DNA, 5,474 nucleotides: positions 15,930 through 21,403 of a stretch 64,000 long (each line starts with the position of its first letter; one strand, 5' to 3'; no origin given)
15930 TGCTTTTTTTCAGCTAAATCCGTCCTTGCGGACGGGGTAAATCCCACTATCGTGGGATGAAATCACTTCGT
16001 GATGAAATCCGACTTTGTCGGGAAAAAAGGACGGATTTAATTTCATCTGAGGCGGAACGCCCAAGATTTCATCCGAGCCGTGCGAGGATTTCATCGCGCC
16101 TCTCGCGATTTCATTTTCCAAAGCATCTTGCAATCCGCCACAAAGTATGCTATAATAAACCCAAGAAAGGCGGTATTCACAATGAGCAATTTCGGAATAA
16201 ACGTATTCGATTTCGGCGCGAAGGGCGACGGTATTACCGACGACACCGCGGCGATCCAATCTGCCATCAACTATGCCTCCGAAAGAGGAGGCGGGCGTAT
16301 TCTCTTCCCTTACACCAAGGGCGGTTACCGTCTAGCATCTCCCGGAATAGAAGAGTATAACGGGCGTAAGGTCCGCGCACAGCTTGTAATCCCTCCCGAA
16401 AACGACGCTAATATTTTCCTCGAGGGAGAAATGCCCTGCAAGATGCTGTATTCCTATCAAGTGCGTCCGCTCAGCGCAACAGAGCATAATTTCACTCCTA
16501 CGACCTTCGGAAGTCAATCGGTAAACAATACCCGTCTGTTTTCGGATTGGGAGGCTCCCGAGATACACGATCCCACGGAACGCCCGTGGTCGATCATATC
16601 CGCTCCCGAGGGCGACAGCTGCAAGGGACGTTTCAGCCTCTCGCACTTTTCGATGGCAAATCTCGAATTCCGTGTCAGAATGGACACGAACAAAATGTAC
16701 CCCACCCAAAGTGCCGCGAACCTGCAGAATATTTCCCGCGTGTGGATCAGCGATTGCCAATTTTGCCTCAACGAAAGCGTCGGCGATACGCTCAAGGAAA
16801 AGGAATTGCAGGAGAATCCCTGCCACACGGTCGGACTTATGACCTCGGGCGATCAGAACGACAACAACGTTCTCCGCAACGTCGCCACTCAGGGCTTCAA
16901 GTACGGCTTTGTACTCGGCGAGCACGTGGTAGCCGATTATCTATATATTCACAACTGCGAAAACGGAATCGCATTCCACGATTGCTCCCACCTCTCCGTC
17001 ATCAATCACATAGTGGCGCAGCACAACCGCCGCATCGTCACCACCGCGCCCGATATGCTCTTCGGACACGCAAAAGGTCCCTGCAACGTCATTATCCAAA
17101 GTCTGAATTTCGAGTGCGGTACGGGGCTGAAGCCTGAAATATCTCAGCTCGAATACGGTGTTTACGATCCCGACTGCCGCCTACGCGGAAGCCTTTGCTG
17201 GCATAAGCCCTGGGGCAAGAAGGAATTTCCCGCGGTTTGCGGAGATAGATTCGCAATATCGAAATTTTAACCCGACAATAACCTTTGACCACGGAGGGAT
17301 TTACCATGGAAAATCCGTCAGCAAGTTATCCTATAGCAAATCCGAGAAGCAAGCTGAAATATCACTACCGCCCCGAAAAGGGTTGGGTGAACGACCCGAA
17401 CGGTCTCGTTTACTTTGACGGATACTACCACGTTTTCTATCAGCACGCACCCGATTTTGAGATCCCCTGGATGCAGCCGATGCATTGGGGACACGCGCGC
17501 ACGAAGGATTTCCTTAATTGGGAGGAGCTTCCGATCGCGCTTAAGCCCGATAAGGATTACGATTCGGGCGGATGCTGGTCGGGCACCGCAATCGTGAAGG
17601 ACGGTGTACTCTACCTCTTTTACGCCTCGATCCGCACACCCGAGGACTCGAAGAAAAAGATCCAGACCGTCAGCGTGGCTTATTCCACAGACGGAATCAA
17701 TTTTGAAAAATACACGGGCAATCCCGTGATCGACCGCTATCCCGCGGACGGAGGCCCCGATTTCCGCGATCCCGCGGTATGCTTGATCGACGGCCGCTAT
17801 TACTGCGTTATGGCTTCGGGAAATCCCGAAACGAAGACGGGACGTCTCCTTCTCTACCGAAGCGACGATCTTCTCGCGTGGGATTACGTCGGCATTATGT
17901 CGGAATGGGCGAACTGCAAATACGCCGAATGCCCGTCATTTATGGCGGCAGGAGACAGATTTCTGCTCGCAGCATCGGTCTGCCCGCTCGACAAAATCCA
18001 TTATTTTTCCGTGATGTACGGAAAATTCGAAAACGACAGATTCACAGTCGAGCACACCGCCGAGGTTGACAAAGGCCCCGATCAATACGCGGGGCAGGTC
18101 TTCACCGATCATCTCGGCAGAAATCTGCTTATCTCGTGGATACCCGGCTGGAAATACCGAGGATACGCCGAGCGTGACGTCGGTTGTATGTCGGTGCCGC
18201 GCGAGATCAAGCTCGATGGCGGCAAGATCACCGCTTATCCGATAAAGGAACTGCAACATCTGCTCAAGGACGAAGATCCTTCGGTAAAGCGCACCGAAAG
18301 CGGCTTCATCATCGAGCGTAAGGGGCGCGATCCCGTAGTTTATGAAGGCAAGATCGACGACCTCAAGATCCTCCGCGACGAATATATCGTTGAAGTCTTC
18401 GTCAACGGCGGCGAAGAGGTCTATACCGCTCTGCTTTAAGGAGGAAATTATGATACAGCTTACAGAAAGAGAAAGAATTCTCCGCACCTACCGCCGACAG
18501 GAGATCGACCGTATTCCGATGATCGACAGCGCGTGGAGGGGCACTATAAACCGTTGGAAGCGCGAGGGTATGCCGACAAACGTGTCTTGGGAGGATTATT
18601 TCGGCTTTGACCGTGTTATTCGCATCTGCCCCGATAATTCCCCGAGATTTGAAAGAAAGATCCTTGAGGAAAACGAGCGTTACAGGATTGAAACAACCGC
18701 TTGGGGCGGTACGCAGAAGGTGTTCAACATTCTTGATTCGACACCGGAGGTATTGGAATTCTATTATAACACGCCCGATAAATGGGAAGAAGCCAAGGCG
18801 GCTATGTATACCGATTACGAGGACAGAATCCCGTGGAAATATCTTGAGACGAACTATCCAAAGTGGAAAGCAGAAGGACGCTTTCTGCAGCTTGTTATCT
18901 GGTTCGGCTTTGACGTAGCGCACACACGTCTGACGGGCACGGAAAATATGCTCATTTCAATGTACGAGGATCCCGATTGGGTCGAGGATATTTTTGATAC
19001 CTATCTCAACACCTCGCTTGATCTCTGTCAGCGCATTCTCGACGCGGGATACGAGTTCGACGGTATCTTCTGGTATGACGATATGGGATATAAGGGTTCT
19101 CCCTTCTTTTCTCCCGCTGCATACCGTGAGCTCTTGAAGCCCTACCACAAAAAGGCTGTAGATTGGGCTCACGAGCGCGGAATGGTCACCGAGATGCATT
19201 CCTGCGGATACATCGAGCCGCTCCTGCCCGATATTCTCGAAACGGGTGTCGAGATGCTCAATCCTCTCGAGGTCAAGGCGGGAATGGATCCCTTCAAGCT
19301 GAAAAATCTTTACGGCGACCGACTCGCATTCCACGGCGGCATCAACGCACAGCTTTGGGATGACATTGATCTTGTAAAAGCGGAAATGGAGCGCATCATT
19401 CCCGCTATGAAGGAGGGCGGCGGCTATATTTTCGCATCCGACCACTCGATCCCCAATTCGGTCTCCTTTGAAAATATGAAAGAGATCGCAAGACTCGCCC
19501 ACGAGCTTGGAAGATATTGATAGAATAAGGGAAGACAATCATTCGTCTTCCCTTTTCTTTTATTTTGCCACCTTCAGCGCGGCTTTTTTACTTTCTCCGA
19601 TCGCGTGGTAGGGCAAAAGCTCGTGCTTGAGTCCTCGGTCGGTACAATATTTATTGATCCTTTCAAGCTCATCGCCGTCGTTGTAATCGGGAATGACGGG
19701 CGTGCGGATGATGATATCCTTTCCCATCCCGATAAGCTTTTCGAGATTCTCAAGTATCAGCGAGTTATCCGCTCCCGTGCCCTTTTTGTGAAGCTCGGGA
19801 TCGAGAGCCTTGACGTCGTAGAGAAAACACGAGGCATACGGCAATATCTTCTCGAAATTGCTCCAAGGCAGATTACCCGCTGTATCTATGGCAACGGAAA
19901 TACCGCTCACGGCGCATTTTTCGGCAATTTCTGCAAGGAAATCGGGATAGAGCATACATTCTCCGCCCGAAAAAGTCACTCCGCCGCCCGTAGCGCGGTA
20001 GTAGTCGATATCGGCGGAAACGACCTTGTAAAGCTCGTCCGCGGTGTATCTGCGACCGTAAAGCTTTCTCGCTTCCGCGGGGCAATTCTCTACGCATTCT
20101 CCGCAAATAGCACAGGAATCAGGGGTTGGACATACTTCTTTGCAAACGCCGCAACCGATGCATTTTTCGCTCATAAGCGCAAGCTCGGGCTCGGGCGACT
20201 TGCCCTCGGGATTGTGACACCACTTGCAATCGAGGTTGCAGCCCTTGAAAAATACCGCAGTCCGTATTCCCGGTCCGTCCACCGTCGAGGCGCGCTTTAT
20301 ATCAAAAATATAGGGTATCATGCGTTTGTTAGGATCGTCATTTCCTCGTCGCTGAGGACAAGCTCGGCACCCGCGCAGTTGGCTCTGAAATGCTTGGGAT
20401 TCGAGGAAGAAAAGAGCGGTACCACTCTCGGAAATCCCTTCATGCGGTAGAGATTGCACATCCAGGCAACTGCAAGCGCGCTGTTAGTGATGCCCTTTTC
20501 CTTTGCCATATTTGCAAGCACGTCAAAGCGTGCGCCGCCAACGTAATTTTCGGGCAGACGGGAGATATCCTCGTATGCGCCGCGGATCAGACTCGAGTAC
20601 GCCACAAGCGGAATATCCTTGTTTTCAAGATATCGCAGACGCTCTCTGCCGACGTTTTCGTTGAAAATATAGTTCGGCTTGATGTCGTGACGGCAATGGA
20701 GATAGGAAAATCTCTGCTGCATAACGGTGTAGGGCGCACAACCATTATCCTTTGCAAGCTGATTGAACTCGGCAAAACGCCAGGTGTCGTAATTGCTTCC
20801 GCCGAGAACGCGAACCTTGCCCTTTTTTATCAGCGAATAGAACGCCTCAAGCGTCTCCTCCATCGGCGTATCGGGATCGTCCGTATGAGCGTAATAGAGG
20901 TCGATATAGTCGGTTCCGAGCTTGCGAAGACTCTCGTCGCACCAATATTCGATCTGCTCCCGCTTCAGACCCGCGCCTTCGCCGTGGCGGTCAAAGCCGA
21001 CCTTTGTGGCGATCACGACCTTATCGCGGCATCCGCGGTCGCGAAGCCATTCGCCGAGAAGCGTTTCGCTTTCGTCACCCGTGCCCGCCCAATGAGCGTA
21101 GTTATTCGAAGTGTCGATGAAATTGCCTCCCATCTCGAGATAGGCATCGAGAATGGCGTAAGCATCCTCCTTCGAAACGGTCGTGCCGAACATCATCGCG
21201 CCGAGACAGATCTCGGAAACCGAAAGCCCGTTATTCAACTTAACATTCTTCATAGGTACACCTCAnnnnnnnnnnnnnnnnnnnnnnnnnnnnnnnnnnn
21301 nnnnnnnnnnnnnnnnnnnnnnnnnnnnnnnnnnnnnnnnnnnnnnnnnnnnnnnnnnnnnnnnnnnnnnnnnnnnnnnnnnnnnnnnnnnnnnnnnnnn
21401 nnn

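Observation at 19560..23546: Orphan glycyl-radical enzyme operon (GRE, aldo/keto reductase, activase) whose thiyl loop lacks the usual catalytic Glu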

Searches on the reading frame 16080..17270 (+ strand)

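Call 3: search_protein_families(library=pfam, proteins=[window:16080-17270:+])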
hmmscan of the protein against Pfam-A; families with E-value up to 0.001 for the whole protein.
window:16080-17270:+ (396 aa): 1 family
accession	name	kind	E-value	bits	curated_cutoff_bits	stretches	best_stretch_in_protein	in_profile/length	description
PF12708.12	Pect-lyase_RHGA_epim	-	2e-14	54.3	27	1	40-91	2-52/213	Rhamnogalacturonase A/epimerase, pectate lyase-like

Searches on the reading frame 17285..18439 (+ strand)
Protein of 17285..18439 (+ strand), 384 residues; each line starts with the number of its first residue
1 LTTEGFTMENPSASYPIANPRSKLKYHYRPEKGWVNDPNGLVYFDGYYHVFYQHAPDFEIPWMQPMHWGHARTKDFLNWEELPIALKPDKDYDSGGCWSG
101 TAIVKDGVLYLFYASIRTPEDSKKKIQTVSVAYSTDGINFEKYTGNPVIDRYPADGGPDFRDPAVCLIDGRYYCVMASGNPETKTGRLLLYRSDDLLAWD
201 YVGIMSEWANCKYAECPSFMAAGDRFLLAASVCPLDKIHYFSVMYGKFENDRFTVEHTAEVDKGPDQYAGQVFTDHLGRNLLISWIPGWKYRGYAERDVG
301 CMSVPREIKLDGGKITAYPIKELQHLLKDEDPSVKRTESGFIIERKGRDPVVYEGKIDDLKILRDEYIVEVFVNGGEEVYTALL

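Call 3: search_protein_families(library=pfam, proteins=[window:17285-18439:+])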
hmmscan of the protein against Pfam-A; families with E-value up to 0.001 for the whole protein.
window:17285-18439:+ (384 aa): 3 families
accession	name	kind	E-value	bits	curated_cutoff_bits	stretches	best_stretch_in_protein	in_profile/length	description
PF00251.26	Glyco_hydro_32N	-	3.9e-75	253.7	22.1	1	27-319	1-307/307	Glycosyl hydrolases family 32 N-terminal domain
PF04616.20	Glyco_hydro_43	-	0.00011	22.2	32.2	0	160-210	10-57/288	Glycosyl hydrolases family 43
PF08244.19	Glyco_hydro_32C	-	0.00033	21.1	21.9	1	357-383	104-130/158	Glycosyl hydrolases family 32 C terminal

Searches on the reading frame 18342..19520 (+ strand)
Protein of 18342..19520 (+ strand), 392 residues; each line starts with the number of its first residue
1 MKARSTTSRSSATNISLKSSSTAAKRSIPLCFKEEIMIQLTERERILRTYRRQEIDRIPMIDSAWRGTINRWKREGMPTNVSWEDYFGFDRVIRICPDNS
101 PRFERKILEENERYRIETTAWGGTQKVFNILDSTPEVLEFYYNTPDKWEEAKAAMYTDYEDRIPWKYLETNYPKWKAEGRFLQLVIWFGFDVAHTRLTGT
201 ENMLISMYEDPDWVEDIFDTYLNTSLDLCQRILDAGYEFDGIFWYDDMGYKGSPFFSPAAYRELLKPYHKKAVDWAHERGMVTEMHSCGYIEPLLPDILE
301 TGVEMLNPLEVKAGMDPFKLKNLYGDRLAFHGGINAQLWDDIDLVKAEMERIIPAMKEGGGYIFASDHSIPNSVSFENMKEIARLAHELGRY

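Call 3: search_protein_families(library=pfam, proteins=[window:18342-19520:+])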
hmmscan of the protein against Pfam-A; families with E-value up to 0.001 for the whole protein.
window:18342-19520:+ (392 aa): 1 family
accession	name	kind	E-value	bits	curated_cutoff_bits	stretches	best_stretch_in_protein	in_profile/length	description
PF01208.23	URO-D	-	3.1e-18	66.4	23.9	1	198-388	160-345/346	Uroporphyrinogen decarboxylase (URO-D)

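Call 4: search_protein_families(library=ncbifam, proteins=[window:18342-19520:+], max_evalue=0.01)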
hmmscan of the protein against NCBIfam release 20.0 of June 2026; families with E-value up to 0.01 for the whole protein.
window:18342-19520:+ (392 aa): 4 families
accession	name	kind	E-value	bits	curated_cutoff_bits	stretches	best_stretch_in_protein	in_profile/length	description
TIGR01463.1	mtaA_cmuA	subfamily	1.2e-13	51.1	235.4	1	196-386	153-335/340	MtaA/CmuA family methyltransferase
NF004889.0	PRK06252.1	subfamily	7.6e-10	38.3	244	1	195-387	153-334/340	methylcobalamin:coenzyme M methyltransferase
NF040654.1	MtaA_Meth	equivalog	3.3e-06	26.3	400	1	195-306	151-255/337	methylcobamide:CoM methyltransferase MtaA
NF041608.1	methylcob_mtaseMtbA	equivalog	9.8e-05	21.6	600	0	259-304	212-257/339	methylcobamide:CoM methyltransferase MtbA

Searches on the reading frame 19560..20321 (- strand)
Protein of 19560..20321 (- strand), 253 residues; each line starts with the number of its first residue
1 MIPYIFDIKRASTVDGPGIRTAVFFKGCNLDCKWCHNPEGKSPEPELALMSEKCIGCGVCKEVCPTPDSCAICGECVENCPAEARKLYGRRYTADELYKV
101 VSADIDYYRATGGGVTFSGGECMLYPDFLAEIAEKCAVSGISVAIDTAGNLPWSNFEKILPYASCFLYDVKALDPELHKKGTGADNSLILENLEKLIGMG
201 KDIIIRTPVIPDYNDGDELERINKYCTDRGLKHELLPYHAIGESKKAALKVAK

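Call 3: search_protein_families(library=pfam, proteins=[window:19560-20321:-])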
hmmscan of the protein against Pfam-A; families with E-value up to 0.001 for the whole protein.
window:19560-20321:- (253 aa): 11 families
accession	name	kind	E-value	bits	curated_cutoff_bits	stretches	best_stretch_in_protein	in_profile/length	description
PF04055.27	Radical_SAM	-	2.2e-17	64.2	29.5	1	24-217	3-158/166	Radical SAM superfamily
PF13353.11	Fer4_12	-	6.6e-11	43.1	22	1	14-136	1-77/137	4Fe-4S single cluster domain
PF00037.32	Fer4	-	2.8e-07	30.5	21.1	1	51-66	5-20/24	4Fe-4S binding domain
PF13484.11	Fer4_16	-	3.7e-05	24.8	30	0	70-88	2-20/66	4Fe-4S double cluster binding domain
PF12800.12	Fer4_4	-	4.2e-05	24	24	0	52-66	2-16/17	4Fe-4S binding domain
PF12837.12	Fer4_6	-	5e-05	23.5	25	0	51-66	6-21/24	4Fe-4S binding domain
PF12797.12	Fer4_2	-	0.00013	22.1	24.5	1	51-66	7-22/22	4Fe-4S binding domain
PF12838.12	Fer4_7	-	0.00021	22.1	27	0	44-66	28-50/52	4Fe-4S dicluster domain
PF13237.11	Fer4_10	-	0.00026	21.3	25.5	0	51-66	6-21/53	4Fe-4S dicluster domain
PF13183.11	Fer4_8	-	0.00031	21.6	27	0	51-66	2-17/68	4Fe-4S dicluster domain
PF13187.11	Fer4_9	-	0.00062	20.2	27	0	70-88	2-20/52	4Fe-4S dicluster domain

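Call 4: search_protein_families(library=ncbifam, proteins=[window:19560-20321:-], max_evalue=0.01)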
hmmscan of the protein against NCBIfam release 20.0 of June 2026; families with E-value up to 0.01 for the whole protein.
window:19560-20321:- (253 aa): 25 families
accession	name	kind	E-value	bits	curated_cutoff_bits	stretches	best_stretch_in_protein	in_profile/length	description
TIGR02494.1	PFLE_PFLC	subfamily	8.5e-83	278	174.35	1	5-250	1-266/293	glycyl-radical enzyme activating protein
NF043069.1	T4HPD_activ_SAM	equivalog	6.3e-82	275.3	425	1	4-250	3-265/299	trans-4-hydroxy-L-proline dehydratase activase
NF048010.1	SfplDhtActHpsHDes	equivalog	2.3e-69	233.5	430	1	4-248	7-273/298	(2S)-3-sulfopropanediol dehydratase activating enzyme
NF033719.1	ind_deCO2_activ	equivalog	2e-65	221.1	425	2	70-249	87-269/302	indoleacetate decarboxylase activase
NF048008.1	SfplDhtActHpfHKleb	equivalog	1.3e-61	208.6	500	1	5-218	2-233/308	(2S)-3-sulfopropanediol dehydratase activating enzyme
TIGR04395.1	cutC_activ_rSAM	equivalog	2.4e-60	204.4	360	1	5-250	7-274/309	choline TMA-lyase-activating enzyme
NF033717.2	HPDL_rSAM_activ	equivalog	3.5e-59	200.6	420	1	4-249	5-272/311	4-hydroxyphenylacetate decarboxylase activase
TIGR04003.1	rSAM_BssD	equivalog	2.4e-53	181.3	496.45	2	68-250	84-271/314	[benzylsuccinate synthase]-activating enzyme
NF007483.0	PRK10076.1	equivalog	4e-46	157.5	326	1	4-250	23-258/292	[formate-C-acetyltransferase]-activating enzyme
TIGR04041.1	activase_YjjW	hypoth_equivalog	4.2e-46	157.6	250.2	1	8-246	7-246/276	YjjW family glycine radical enzyme activase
TIGR02493.1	PFLA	equivalog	2.9e-41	141.4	231.75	2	87-249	41-208/235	pyruvate formate-lyase-activating protein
NF008356.0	PRK11145.1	equivalog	2.1e-31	109.1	375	2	89-249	48-213/246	pyruvate formate lyase 1-activating protein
TIGR02495.1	NrdG2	equivalog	6e-19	68.1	131.15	2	103-229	54-183/193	anaerobic ribonucleoside-triphosphate reductase activating protein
TIGR02491.1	NrdG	equivalog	1.2e-10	41.5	126.1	1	5-42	2-39/154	anaerobic ribonucleoside-triphosphate reductase activating protein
TIGR03963.1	rSAM_QueE_Clost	equivalog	7.3e-07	29.1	260.1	1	105-196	57-141/219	putative 7-carboxy-7-deazaguanine synthase QueE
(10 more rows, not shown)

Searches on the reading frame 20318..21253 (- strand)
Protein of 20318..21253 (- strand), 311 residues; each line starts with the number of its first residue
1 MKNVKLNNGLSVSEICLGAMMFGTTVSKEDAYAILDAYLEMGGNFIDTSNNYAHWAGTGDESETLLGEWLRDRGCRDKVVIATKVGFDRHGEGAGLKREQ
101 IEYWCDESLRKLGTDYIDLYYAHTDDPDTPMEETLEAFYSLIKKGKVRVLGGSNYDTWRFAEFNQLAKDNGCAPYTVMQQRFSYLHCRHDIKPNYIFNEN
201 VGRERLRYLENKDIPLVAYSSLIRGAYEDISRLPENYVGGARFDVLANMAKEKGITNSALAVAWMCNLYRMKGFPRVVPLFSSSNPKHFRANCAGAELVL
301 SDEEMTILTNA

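Call 3: search_protein_families(library=pfam, proteins=[window:20318-21253:-])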
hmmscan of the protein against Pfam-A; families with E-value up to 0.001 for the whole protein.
window:20318-21253:- (311 aa): 1 family
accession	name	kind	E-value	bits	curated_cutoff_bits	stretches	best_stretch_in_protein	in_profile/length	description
PF00248.27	Aldo_ket_red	-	5.9e-59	200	24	1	14-309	1-287/291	Aldo/keto reductase family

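Call 4: search_protein_families(library=ncbifam, proteins=[window:20318-21253:-], max_evalue=0.01)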
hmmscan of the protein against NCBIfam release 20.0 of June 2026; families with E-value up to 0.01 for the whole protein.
window:20318-21253:- (311 aa): 7 families
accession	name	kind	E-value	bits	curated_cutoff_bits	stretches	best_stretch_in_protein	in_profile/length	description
NF007912.0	PRK10625.1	equivalog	1.7e-23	83.6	415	1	9-191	10-217/346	NADP(H)-dependent aldo-keto reductase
TIGR01293.1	Kv_beta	subfamily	2.2e-22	79.5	365.4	1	7-190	8-188/319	voltage-dependent potassium channel subunit beta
NF007388.0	PRK09912.1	subfamily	1.6e-20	73.3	448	1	9-183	22-197/346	L-glyceraldehyde 3-phosphate reductase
NF049922.1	MethglyxlRedYdjG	equivalog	1.7e-15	56.8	550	1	1-168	1-184/326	NADH-dependent methylglyoxal reductase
NF007695.0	PRK10376.1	subfamily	1.8e-15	56.8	280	2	18-167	29-179/290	oxidoreductase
NF008377.0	PRK11172.1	equivalog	4.5e-09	35.9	327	1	34-156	21-132/267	2,5-didehydrogluconate reductase DkgB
NF008598.0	PRK11565.1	equivalog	8.3e-08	31.6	425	1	4-174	7-156/275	2,5-didehydrogluconate reductase DkgA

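Call 35: search_solved_structures(query=window:20318-21253:-, max_evalue=1e-10)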
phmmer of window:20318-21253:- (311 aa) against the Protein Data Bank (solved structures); distinct sequences matched with E-value up to 1e-10: 51.
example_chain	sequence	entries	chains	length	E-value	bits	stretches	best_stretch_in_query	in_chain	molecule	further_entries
8hwn_B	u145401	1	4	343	2.9e-31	112.1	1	7-192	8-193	DepB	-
8xr2_A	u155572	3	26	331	5.1e-31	111.3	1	9-174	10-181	Aldo/keto reductase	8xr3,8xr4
8jwk_A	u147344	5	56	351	6.3e-31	111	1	9-174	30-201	Aldo/keto reductase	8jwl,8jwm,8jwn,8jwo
7utf_A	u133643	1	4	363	1.2e-29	106.9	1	8-185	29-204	Putative oxidoreductase, aryl-alcohol dehydrogenase like protein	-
9wk1_D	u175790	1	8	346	1.2e-24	90.4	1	8-189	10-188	DON 3-epimerase chain D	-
8hw0_A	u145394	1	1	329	1.2e-24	90.4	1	8-195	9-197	NADPH-dependent aldo/keto reductase AKR6D1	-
6cia_A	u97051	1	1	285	8.7e-21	77.7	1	2-307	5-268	Aldo/keto reductase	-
4wgh_A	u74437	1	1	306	1.2e-20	77.3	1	2-307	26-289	Aldehyde reductase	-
6ovq_A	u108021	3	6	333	1.5e-20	77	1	8-171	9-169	Putative Side chain reductase | MtmW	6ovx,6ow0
1gve_A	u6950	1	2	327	2.4e-19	73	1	16-183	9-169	AFLATOXIN B1 ALDEHYDE REDUCTASE MEMBER 3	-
3n6q_A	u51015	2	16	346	2.5e-19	72.9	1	8-183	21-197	YghZ aldo-keto reductase | ALDO-KETO REDUCTASE AKR14A1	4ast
4aub_A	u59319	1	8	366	3e-19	72.6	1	8-183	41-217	ALDO-KETO REDUCTASE AKR14A1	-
2clp_A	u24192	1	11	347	3.9e-19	72.3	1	15-183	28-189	AFLATOXIN B1 ALDEHYDE REDUCTASE MEMBER 3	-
5t79_A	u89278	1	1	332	1.1e-18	70.8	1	8-184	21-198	Aldo-keto Reductase, OXIDOREDUCTASE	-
9nz6_A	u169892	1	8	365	1.3e-18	70.6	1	9-167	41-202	Oxidoreductase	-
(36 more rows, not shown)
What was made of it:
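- Tried and rejected: The AKR's closest solved relatives (DepB, AKR6D1, aryl-alcohol dehydrogenase-like proteins) are too distant to suggest a substrate (call 35).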
